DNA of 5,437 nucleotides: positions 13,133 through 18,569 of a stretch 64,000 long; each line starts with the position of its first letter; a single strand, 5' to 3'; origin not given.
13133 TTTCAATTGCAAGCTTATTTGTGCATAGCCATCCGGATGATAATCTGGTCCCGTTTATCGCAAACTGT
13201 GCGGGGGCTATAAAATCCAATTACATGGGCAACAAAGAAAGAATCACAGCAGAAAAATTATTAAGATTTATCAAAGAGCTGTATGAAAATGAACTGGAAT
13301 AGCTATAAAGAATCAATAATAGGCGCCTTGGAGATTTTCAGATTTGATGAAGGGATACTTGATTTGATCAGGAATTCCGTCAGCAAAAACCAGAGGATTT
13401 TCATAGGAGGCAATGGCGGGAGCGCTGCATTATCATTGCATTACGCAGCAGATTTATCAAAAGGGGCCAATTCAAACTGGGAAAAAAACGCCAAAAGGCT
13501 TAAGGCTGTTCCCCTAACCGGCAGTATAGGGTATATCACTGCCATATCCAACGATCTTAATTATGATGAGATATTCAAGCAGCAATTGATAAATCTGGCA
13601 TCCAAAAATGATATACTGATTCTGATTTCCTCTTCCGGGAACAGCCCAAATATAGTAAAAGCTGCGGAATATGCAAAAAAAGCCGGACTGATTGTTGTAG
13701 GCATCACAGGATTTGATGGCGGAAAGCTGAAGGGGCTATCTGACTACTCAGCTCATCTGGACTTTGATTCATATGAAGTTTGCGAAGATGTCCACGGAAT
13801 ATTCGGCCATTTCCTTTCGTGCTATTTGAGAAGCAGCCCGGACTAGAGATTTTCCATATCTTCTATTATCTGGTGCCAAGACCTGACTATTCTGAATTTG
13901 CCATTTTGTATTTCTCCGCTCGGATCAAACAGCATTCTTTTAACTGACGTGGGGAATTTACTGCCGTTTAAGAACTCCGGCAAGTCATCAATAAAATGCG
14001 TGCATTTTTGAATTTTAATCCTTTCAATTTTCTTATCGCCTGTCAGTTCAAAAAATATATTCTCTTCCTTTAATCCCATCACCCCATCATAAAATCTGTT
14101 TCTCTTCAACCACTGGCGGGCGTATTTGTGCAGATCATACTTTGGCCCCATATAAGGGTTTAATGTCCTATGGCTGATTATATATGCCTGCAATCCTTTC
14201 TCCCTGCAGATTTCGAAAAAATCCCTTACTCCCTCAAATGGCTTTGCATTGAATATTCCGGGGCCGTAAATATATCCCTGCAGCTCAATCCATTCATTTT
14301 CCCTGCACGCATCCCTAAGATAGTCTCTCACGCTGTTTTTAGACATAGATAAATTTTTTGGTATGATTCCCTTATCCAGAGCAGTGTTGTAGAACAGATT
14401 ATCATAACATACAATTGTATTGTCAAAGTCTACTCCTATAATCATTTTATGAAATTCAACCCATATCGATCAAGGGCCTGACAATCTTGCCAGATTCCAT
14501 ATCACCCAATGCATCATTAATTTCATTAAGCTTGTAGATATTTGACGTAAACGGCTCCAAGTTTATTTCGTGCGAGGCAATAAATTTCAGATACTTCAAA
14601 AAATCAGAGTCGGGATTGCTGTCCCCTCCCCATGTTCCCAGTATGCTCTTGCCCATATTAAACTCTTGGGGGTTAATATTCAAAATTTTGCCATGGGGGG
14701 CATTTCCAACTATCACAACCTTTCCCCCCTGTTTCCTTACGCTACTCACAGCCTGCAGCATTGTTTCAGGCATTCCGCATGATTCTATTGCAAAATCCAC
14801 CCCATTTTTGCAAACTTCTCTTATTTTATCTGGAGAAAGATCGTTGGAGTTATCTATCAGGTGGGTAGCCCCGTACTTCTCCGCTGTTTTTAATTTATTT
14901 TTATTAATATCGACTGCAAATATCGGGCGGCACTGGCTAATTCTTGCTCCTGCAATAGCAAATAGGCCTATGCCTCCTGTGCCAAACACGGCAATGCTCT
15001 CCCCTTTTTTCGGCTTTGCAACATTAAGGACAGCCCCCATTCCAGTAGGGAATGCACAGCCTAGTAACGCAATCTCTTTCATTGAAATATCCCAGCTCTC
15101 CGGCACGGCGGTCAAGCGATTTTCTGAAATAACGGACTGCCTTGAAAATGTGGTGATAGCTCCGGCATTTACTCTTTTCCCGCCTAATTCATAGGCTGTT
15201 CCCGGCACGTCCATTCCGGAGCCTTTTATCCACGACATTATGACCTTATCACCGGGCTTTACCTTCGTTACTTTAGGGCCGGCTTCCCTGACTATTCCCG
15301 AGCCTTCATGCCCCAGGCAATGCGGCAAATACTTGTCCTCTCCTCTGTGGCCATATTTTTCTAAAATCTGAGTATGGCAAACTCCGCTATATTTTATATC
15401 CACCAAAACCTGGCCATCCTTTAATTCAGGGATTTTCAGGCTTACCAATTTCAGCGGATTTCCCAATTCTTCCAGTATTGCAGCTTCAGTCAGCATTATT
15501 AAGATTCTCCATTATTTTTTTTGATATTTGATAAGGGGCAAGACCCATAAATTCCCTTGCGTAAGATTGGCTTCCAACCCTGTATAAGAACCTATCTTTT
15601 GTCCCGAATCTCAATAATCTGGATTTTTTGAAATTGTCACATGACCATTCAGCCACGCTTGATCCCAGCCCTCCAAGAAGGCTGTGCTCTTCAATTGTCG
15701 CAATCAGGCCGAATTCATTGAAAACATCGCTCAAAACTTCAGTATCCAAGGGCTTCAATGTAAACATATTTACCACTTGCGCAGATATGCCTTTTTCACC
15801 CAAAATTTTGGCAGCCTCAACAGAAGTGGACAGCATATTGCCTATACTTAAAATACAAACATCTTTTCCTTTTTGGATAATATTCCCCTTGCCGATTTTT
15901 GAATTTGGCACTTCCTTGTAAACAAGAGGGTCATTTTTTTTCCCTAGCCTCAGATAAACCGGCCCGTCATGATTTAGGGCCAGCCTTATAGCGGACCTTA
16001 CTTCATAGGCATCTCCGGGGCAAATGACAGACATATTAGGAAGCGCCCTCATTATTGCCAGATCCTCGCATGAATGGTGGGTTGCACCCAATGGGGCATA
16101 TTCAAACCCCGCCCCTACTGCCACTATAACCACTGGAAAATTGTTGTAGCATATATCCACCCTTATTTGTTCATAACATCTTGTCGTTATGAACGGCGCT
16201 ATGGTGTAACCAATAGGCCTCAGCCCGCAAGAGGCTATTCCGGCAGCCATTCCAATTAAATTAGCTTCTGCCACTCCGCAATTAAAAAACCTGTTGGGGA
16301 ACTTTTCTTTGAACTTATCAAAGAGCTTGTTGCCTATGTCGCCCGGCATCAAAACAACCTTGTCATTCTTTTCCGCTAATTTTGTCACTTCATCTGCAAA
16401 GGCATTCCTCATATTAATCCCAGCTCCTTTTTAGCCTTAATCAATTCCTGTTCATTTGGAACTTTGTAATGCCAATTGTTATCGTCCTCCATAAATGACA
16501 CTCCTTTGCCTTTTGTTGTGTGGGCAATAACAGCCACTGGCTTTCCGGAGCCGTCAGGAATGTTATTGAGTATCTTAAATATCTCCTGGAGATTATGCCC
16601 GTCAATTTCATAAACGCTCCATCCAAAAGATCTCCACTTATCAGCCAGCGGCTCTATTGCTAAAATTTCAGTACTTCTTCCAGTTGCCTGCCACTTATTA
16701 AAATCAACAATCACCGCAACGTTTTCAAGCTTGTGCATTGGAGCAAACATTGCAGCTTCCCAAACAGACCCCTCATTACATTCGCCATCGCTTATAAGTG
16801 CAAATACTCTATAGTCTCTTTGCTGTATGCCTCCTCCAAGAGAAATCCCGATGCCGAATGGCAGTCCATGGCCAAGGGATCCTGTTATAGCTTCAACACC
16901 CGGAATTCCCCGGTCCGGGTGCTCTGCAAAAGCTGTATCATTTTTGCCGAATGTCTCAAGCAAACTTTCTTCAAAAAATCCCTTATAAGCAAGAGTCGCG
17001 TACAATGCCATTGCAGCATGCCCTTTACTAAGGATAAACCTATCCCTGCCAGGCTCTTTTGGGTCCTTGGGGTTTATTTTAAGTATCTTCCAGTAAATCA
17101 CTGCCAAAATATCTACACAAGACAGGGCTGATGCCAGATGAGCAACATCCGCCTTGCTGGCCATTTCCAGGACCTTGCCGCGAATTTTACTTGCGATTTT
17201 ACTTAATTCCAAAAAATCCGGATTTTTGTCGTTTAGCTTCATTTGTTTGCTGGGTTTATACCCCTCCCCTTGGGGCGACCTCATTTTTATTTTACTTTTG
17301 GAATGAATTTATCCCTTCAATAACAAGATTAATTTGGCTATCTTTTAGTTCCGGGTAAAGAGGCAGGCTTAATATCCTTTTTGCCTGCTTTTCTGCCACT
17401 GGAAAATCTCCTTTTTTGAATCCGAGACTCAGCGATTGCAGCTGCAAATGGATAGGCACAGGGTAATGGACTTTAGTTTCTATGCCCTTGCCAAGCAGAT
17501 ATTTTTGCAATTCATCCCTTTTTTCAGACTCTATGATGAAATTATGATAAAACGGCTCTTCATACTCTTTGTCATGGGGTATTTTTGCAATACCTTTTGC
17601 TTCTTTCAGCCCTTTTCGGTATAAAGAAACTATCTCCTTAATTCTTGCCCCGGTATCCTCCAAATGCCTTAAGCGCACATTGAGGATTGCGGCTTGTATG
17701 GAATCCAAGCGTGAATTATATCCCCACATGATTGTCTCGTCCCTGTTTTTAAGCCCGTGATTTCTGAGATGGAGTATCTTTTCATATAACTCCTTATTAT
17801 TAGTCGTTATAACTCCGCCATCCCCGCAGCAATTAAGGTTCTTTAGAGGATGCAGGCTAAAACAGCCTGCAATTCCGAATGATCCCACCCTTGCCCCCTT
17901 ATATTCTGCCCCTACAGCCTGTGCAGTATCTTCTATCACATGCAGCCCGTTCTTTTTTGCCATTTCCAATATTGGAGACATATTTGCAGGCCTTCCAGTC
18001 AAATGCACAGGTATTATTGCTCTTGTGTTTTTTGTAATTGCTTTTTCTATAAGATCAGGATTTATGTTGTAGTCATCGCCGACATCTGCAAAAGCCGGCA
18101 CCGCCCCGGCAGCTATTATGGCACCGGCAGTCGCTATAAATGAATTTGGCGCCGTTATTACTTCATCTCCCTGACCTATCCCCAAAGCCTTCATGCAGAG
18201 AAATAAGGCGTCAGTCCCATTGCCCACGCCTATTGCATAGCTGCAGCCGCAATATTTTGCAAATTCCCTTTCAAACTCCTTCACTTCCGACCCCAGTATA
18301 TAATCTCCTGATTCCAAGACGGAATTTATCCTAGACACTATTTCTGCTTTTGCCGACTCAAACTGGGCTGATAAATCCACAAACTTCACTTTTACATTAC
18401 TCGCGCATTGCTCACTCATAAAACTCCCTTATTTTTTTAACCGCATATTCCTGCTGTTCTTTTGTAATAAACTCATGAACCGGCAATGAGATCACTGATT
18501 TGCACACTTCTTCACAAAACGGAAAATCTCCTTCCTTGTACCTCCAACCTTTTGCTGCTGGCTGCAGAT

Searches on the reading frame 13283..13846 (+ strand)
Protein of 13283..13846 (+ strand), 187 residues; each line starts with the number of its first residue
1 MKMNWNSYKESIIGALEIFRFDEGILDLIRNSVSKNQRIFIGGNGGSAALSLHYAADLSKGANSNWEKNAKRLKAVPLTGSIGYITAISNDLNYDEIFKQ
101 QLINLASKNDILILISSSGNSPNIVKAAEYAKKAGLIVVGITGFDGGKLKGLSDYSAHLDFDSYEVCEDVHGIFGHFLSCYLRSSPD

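Call 7: search_protein_families(library=pfam, proteins=[window:13283-13846:+], max_evalue=0.00001)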
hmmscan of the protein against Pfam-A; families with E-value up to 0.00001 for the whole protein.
window:13283-13846:+ (187 aa): 2 families
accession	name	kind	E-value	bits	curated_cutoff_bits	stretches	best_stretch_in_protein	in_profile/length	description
PF13580.11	SIS_2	-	8.3e-20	71.7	27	1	27-143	26-138/138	SIS domain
PF01380.27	SIS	-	1.3e-10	41.6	25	1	85-159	30-104/131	SIS domain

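Call 19: search_protein_families(library=ncbifam, proteins=[window:13283-13846:+], max_evalue=0.00001)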
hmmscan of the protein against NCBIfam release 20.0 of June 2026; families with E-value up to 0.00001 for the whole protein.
window:13283-13846:+ (187 aa): 8 families
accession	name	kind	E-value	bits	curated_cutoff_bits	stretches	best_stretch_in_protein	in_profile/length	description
TIGR00441.1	gmhA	equivalog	6.5e-32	110.7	209.45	1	27-178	2-149/154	D-sedoheptulose 7-phosphate isomerase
NF010546.0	PRK13936.1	equivalog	1e-29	103.7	276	1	27-152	34-155/197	phosphoheptose isomerase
NF001628.0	PRK00414.1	equivalog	3.6e-23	82.2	265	1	28-164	36-167/192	D-sedoheptulose 7-phosphate isomerase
NF008138.0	PRK10886.1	equivalog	2.9e-21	76.1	352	1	31-152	36-153/196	DnaA initiator-associating protein DiaA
NF010547.0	PRK13938.1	equivalog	2.7e-20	72.8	320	1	34-179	43-184/196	D-sedoheptulose 7-phosphate isomerase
TIGR03127.2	RuMP_HxlB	equivalog_domain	9.6e-09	35.4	160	1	107-159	71-123/178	6-phospho-3-hexuloisomerase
NF002805.0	PRK02947.1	subfamily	6.4e-08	32.1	135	1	106-143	105-142/247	sugar isomerase domain-containing protein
NF012026.0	PRK15482.1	equivalog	6.2e-07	29.2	408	0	82-156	160-230/285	HTH-type transcriptional regulator MurR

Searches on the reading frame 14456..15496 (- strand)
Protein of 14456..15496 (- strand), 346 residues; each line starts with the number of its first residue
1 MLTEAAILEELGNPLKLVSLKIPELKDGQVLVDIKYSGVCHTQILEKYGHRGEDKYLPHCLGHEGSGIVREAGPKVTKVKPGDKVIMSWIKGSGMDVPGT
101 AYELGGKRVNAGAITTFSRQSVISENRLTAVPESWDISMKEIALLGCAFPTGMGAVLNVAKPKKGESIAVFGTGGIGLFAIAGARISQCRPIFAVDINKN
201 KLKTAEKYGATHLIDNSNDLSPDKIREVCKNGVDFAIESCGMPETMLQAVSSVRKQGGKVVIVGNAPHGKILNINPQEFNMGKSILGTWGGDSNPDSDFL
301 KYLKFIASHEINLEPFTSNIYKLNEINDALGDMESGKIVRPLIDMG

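Call 7: search_protein_families(library=pfam, proteins=[window:14456-15496:-], max_evalue=0.00001)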
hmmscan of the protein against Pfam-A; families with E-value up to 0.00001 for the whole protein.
window:14456-15496:- (346 aa): 3 families
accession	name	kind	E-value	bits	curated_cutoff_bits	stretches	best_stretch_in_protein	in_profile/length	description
PF00107.32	ADH_zinc_N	-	6.5e-25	88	31.8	1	175-307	1-128/129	Zinc-binding dehydrogenase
PF08240.17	ADH_N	-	4.1e-15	56.3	23.5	1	27-132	2-103/104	Alcohol dehydrogenase GroES-like domain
PF13602.12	ADH_zinc_N_2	-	2.2e-07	32.3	27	1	209-337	2-127/134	Zinc-binding dehydrogenase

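Call 19: search_protein_families(library=ncbifam, proteins=[window:14456-15496:-], max_evalue=0.00001)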
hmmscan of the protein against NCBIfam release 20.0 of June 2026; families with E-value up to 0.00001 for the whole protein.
window:14456-15496:- (346 aa): 25 families
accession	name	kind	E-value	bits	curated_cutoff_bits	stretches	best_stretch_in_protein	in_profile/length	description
TIGR02818.1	adh_III_F_hyde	equivalog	1e-60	205.8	543.95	2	113-345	136-368/368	S-(hydroxymethyl)glutathione dehydrogenase/class III alcohol dehydrogenase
TIGR03451.1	mycoS_dep_FDH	equivalog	1.4e-59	201.7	512.9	2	108-343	122-356/358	S-(hydroxymethyl)mycothiol dehydrogenase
TIGR03989.1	Rxyl_3153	subfamily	1.3e-58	199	440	2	112-343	136-368/370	NDMA-dependent alcohol dehydrogenase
NF006940.0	PRK09422.1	equivalog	1.8e-34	119.3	344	1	16-340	13-330/338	alcohol dehydrogenase AdhP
NF041097.1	keto_inos_dh_IolM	equivalog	1.9e-30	105.8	450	2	164-334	206-378/389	scyllo-inosose 3-dehydrogenase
TIGR00692.1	tdh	equivalog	3.3e-28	98.7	458.35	1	15-338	11-333/340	L-threonine 3-dehydrogenase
NF003808.0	PRK05396.1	equivalog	1.4e-25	89.9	380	1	14-339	12-334/341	L-threonine 3-dehydrogenase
NF010344.0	PRK13771.1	subfamily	2.7e-24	85.8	349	1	5-336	3-323/334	putative alcohol dehydrogenase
NF007642.0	PRK10309.1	equivalog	1.1e-23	84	550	1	15-334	12-334/347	galactitol-1-phosphate 5-dehydrogenase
TIGR03201.1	dearomat_had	equivalog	2.5e-23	82.7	338.65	1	9-342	5-345/349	6-hydroxycyclohex-1-ene-1-carbonyl-CoA dehydrogenase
NF041172.1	AcrlCoa_red_Thmprot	equivalog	5.2e-22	78.2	500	1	5-335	3-323/334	acryloyl-CoA reductase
TIGR03366.1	HpnZ_proposed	hypoth_equivalog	1.1e-21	77.3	328.1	1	127-276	121-265/315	putative phosphonate catabolism associated alcohol dehydrogenase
NF047908.1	AldhRedAhr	equivalog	9.9e-20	70.7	470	1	9-338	10-327/335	NADPH-dependent aldehyde reductase Ahr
TIGR02824.1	quinone_pig3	subfamily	6.8e-19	68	296.8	2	11-94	9-93/325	putative NAD(P)H quinone oxidoreductase, PIG3 family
NF007375.0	PRK09880.1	equivalog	9.1e-14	51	469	1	160-331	165-328/344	L-idonate 5-dehydrogenase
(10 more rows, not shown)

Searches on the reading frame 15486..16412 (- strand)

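Call 7: search_protein_families(library=pfam, proteins=[window:15486-16412:-], max_evalue=0.00001)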
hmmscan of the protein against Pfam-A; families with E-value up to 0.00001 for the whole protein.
window:15486-16412:- (308 aa): 2 families
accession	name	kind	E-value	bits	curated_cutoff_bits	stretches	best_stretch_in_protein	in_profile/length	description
PF02779.29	Transket_pyr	-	8.1e-37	127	27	1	1-160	5-171/174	Transketolase, pyrimidine binding domain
PF02780.25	Transketolase_C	-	8.7e-23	81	25.9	1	174-274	1-104/124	Transketolase, C-terminal domain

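Call 19: search_protein_families(library=ncbifam, proteins=[window:15486-16412:-], max_evalue=0.00001)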
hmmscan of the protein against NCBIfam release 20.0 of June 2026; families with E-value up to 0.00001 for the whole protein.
window:15486-16412:- (308 aa): 9 families
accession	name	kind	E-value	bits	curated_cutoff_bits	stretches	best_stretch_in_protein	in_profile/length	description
NF004559.0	PRK05899.2-5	equivalog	4.4e-57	193.7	488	1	2-274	321-596/627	transketolase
TIGR00204.1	dxs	equivalog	1.1e-55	189.3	465.95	1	3-304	314-615/616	1-deoxy-D-xylulose-5-phosphate synthase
NF003933.0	PRK05444.2-2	equivalog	1.7e-44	152.3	395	1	11-304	306-605/606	1-deoxy-D-xylulose-5-phosphate synthase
NF008968.0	PRK12315.1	subfamily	1.6e-42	145.5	510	1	3-303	283-580/582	1-deoxy-D-xylulose-5-phosphate synthase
NF004556.0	PRK05899.2-2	equivalog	1.3e-30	106.3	575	1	2-304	325-638/639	transketolase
NF006667.0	PRK09212.1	subfamily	5.8e-22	78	321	1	2-256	7-275/327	pyruvate dehydrogenase complex E1 component subunit beta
NF008854.0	PRK11892.1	equivalog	2.7e-18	65.9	454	1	25-255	168-413/464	pyruvate dehydrogenase complex E1 component subunit beta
TIGR00232.1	tktlase_bact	equivalog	1.8e-17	63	682.25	1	34-239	390-600/654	transketolase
NF004558.0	PRK05899.2-4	equivalog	1e-12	47.3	788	1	32-241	383-597/651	transketolase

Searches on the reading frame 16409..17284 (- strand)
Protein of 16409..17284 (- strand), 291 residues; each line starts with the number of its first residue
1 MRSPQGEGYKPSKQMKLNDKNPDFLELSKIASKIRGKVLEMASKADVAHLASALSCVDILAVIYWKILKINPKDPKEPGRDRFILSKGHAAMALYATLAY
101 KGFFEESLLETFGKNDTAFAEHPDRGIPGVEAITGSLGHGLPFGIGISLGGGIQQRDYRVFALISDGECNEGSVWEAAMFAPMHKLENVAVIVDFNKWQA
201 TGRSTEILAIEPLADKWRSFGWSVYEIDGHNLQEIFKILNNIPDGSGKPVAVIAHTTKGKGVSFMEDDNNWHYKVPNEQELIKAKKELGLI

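Call 8: search_protein_families(library=pfam, proteins=[window:16409-17284:-], max_evalue=0.00001)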
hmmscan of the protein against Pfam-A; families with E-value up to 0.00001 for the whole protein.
window:16409-17284:- (291 aa): 2 families
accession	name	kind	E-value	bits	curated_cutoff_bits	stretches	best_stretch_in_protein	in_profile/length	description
PF00456.26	Transketolase_N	-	5.6e-36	124.6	22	1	29-290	4-277/334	Transketolase, thiamine diphosphate binding domain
PF13292.11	DXP_synthase_N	-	1.5e-07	31.4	21.2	0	141-198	117-173/274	1-deoxy-D-xylulose-5-phosphate synthase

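Call 19: search_protein_families(library=ncbifam, proteins=[window:16409-17284:-], max_evalue=0.00001)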
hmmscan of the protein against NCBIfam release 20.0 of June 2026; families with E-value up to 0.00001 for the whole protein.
window:16409-17284:- (291 aa): 11 families
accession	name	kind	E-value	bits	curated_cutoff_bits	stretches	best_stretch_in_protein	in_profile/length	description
NF004559.0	PRK05899.2-5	equivalog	5.3e-81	272.7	488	1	18-289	9-280/627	transketolase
NF004556.0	PRK05899.2-2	equivalog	9e-69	232.3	575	1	23-290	13-278/639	transketolase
TIGR00232.1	tktlase_bact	equivalog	9.4e-39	133.3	682.25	1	30-289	3-274/654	transketolase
NF004558.0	PRK05899.2-4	equivalog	7.5e-32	110.5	788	1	34-288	10-270/651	transketolase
TIGR03182.1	PDH_E1_alph_y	equivalog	1.6e-10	40.5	393.85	1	135-283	110-257/315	pyruvate dehydrogenase (acetyl-transferring) E1 component subunit alpha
TIGR00204.1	dxs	equivalog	2.4e-09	36.3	465.95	0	227-276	245-294/616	1-deoxy-D-xylulose-5-phosphate synthase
NF003933.0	PRK05444.2-2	equivalog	5.1e-09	35.2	395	1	217-276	208-267/606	1-deoxy-D-xylulose-5-phosphate synthase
NF003616.0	PRK05261.1-1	subfamily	2e-07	29.7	777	1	106-242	113-248/788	phosphoketolase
TIGR00759.1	aceE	equivalog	2.4e-07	29.1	859.9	0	30-203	78-264/885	pyruvate dehydrogenase (acetyl-transferring), homodimeric type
NF008968.0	PRK12315.1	subfamily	3.2e-07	29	510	0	147-280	126-268/582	1-deoxy-D-xylulose-5-phosphate synthase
TIGR03181.1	PDH_E1_alph_x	equivalog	4.5e-06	25.8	411.35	1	136-237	123-223/341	pyruvate dehydrogenase (acetyl-transferring) E1 component subunit alpha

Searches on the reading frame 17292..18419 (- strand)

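Call 8: search_protein_families(library=pfam, proteins=[window:17292-18419:-], max_evalue=0.00001)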
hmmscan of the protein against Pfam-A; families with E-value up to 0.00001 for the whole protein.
window:17292-18419:- (375 aa): 1 family
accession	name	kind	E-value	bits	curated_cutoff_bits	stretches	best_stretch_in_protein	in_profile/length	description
PF01041.23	DegT_DnrJ_EryC1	-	4.6e-113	378.5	19.8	1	24-370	4-359/360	DegT/DnrJ/EryC1/StrS aminotransferase family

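Call 20: search_protein_families(library=ncbifam, proteins=[window:17292-18419:-], max_evalue=0.00001)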
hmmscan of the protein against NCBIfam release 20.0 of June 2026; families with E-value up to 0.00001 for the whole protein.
window:17292-18419:- (375 aa): 9 families
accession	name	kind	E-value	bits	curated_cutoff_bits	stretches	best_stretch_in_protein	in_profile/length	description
TIGR03588.1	PseC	equivalog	1.1e-76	258.3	423.5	1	29-371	15-377/380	UDP-4-amino-4,6-dideoxy-N-acetyl-beta-L-altrosamine transaminase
NF008658.2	PRK11658.1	equivalog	5e-64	216.3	631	1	26-372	15-375/379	UDP-4-amino-4-deoxy-L-arabinose aminotransferase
NF008687.0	PRK11706.1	equivalog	3e-59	200.7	375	1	47-373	34-373/375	dTDP-4-amino-4,6-dideoxygalactose transaminase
TIGR04181.1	NHT_00031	hypoth_equivalog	1.2e-56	192.2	420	1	42-353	28-357/359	LegC family aminotransferase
TIGR02379.1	ECA_wecE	subfamily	1.5e-47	162.2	434.85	1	47-372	34-373/376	dTDP-4-amino-4,6-dideoxy-D-glucose transaminase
TIGR04427.1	PLP_DesI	equivalog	2.4e-47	161.9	650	1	26-367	33-376/390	dTDP-4-dehydro-6-deoxyglucose aminotransferase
NF011936.0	PRK15407.1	equivalog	1.6e-42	145.8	423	2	24-222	46-251/440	lipopolysaccharide biosynthesis protein RfbH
NF005816.0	PRK07682.1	equivalog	2.4e-07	29.8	620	1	64-164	96-202/390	aminotransferase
NF004621.0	PRK05957.1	equivalog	2.5e-07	29.8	498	1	65-138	94-167/389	pyridoxal phosphate-dependent aminotransferase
